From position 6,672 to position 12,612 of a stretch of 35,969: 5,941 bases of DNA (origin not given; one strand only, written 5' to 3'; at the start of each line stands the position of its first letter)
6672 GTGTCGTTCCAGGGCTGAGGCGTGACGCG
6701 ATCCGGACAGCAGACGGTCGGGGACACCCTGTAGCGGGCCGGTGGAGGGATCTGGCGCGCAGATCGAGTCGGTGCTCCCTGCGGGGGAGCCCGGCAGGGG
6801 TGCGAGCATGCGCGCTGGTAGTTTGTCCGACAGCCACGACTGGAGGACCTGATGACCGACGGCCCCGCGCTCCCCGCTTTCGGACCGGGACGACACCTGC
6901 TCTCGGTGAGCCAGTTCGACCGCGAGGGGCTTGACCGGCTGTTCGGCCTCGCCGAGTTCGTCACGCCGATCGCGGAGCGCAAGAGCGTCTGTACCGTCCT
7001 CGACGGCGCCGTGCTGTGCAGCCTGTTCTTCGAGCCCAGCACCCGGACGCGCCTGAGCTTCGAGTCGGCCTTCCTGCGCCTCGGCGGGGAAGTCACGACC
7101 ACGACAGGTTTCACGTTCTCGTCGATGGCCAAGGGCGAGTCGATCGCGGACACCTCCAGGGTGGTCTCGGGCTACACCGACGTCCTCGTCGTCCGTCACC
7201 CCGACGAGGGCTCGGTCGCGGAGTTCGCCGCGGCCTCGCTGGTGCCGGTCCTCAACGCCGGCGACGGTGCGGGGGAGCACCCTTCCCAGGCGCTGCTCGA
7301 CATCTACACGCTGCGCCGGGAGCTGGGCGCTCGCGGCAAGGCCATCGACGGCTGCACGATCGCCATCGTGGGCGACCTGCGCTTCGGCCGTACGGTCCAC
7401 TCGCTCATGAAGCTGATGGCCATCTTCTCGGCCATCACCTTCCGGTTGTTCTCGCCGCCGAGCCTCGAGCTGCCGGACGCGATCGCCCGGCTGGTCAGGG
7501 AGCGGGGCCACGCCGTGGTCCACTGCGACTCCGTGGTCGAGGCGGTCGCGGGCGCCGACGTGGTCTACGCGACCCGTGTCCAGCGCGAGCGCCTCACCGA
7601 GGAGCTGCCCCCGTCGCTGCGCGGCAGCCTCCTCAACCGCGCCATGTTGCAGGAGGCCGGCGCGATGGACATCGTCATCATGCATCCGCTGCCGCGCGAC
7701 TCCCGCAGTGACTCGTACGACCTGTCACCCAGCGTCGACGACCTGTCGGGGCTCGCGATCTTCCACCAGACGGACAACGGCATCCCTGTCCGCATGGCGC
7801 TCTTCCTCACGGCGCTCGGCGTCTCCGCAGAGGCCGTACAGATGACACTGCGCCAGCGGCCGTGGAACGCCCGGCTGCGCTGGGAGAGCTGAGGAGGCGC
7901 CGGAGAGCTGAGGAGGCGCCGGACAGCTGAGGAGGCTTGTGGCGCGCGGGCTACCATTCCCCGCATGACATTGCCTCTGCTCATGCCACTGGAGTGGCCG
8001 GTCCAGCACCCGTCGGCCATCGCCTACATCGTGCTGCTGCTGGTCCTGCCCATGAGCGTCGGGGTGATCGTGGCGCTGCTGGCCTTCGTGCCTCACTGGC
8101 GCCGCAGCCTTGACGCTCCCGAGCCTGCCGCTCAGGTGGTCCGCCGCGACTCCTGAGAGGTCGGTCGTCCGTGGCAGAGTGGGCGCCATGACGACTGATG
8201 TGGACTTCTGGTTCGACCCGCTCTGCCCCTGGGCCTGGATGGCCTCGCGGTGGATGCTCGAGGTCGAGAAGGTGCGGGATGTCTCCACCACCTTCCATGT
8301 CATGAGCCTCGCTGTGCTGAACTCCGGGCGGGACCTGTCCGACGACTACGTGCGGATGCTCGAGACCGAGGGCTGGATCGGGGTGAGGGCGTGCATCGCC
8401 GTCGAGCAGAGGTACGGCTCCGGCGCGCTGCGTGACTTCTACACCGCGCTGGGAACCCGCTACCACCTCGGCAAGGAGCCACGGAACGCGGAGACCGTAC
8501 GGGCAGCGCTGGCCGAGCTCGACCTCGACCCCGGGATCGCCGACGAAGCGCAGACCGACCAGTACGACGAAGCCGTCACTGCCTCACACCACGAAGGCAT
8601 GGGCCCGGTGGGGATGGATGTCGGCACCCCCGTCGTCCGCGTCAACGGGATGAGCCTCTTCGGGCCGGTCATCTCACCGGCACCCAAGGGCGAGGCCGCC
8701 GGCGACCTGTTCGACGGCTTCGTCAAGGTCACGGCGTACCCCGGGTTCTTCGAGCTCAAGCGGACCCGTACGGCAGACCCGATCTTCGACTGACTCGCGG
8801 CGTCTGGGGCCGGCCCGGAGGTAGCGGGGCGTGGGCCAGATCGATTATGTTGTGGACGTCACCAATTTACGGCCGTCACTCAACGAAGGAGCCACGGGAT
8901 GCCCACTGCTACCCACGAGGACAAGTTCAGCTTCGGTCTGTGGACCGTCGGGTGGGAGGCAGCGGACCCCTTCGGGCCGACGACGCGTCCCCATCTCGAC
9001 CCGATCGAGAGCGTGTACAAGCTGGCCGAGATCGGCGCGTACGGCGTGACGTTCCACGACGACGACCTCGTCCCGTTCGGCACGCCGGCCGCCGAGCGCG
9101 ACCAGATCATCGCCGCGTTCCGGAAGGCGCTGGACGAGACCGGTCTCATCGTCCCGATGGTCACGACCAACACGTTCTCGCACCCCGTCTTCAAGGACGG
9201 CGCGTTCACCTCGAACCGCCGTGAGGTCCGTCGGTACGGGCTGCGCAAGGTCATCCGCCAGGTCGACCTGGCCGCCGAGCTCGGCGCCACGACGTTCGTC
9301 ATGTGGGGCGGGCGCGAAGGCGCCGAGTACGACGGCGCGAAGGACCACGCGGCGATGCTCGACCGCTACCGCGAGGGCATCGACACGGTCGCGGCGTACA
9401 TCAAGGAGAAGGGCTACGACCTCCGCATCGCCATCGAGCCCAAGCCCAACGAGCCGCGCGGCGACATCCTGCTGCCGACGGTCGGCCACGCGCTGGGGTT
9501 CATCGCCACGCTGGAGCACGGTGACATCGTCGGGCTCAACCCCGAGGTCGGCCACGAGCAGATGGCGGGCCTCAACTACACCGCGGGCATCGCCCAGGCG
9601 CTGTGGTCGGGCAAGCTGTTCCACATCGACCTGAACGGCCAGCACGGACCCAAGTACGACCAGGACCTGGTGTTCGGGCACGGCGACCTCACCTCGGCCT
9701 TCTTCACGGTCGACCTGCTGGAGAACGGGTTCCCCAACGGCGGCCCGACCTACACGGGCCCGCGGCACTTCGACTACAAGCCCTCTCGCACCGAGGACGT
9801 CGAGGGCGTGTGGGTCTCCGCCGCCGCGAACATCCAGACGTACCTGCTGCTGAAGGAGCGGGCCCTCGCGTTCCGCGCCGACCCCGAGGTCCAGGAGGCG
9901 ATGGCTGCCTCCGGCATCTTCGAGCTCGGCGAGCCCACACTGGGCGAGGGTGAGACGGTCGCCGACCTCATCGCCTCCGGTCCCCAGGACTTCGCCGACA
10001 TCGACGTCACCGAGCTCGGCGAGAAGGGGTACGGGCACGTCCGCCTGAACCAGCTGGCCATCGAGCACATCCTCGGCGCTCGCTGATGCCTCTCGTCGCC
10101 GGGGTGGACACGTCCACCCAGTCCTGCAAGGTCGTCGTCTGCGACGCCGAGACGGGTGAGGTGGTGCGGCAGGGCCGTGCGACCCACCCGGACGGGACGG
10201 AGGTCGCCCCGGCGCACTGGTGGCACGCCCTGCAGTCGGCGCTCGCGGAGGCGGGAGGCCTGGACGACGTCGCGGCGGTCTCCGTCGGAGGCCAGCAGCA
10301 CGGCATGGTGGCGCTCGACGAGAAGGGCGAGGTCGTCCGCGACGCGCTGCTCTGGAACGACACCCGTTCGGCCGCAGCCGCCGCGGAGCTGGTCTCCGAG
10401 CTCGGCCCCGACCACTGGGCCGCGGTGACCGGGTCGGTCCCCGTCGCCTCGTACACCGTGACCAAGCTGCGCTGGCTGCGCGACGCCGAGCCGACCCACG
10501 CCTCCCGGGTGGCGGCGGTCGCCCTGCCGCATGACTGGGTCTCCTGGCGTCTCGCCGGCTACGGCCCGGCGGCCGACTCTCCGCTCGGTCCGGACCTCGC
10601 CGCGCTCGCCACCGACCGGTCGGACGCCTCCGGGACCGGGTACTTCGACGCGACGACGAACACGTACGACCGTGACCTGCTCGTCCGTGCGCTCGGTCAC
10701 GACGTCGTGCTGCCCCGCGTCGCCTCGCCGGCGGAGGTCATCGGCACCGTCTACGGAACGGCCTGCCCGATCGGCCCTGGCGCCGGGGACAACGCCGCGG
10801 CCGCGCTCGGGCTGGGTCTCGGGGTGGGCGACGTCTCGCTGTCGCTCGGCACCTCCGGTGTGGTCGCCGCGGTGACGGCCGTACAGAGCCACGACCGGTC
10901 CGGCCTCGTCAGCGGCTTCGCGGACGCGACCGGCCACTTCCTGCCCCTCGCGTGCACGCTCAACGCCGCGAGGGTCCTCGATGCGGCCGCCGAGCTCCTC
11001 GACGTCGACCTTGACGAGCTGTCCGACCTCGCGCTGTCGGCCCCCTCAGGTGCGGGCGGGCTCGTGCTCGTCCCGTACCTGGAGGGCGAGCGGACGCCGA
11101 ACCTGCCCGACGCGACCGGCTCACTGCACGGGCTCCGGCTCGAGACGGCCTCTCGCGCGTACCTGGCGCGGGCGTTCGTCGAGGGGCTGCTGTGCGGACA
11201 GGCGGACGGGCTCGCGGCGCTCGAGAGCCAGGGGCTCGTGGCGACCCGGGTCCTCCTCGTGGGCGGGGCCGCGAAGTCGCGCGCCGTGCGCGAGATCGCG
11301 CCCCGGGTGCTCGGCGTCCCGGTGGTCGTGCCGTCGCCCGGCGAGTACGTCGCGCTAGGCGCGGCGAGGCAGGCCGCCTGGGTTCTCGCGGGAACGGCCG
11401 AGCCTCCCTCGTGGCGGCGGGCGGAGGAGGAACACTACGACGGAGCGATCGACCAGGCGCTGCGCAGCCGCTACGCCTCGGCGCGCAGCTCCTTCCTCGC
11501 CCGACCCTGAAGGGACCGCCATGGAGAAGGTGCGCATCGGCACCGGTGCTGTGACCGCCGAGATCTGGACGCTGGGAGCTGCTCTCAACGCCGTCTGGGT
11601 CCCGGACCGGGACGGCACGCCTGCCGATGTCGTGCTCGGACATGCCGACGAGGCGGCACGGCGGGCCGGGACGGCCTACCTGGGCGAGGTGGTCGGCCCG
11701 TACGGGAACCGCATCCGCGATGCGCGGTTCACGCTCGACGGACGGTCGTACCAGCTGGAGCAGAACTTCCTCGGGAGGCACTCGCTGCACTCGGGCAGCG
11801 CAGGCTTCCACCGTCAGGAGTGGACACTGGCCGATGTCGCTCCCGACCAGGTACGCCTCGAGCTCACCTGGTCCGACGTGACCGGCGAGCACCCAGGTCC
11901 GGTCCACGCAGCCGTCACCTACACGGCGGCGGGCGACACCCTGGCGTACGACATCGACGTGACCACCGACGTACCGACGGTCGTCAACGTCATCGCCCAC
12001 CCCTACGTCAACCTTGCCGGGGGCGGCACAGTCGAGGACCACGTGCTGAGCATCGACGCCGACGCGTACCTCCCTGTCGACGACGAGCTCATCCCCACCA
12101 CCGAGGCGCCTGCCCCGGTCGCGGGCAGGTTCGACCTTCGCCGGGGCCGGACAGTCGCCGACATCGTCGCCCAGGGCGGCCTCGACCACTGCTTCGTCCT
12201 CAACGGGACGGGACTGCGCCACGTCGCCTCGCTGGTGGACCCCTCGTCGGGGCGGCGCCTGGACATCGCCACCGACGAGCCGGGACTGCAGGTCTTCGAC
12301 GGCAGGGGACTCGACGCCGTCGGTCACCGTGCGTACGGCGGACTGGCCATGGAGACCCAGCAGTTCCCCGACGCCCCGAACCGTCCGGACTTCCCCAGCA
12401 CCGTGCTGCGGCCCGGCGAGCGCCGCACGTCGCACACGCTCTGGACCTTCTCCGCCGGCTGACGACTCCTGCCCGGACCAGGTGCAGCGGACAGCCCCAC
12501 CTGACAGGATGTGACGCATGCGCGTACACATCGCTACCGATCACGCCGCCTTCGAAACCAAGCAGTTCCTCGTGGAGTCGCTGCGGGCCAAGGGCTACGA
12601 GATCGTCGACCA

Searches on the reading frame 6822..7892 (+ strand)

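Call 70: search_protein_families(library=pfam, proteins=[window:6822-7892:+], max_evalue=0.0001)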
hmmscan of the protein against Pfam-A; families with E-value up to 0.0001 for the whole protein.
window:6822-7892:+ (356 aa): 2 families
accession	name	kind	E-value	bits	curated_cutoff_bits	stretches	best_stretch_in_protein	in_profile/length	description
PF02729.26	OTCace_N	-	1.2e-42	145.9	29.9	1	24-165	1-147/148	Aspartate/ornithine carbamoyltransferase, carbamoyl-P binding domain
PF00185.30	OTCace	-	8.3e-24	84.9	29.4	1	176-329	1-155/157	Aspartate/ornithine carbamoyltransferase, Asp/Orn binding domain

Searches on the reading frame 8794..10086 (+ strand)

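Call 70: search_protein_families(library=pfam, proteins=[window:8794-10086:+], max_evalue=0.0001)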
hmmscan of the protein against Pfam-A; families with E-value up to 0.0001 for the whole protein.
window:8794-10086:+ (430 aa): 1 family
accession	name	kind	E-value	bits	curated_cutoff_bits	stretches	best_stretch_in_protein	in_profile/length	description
PF01261.30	AP_endonuc_2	-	1.5e-26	94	31.1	1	75-314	2-222/249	Xylose isomerase-like TIM barrel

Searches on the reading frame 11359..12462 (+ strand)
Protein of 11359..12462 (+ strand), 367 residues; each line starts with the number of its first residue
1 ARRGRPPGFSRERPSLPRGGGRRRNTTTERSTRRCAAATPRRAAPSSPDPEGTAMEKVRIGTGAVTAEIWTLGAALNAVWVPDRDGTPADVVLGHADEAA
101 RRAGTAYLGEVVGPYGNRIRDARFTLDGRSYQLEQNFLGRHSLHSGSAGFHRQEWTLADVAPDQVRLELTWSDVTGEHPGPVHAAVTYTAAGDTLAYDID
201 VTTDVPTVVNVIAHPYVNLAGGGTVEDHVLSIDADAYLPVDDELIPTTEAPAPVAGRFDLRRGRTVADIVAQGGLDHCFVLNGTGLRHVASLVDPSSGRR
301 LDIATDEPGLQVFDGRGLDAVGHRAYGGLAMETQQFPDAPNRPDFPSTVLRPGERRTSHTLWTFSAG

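Call 70: search_protein_families(library=pfam, proteins=[window:11359-12462:+], max_evalue=0.0001)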
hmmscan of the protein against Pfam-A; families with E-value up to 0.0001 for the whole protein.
window:11359-12462:+ (367 aa): 1 family
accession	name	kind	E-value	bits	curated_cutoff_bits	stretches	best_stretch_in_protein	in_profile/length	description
PF01263.26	Aldose_epim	-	1e-65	222.5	27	1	57-361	2-297/299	Aldose 1-epimerase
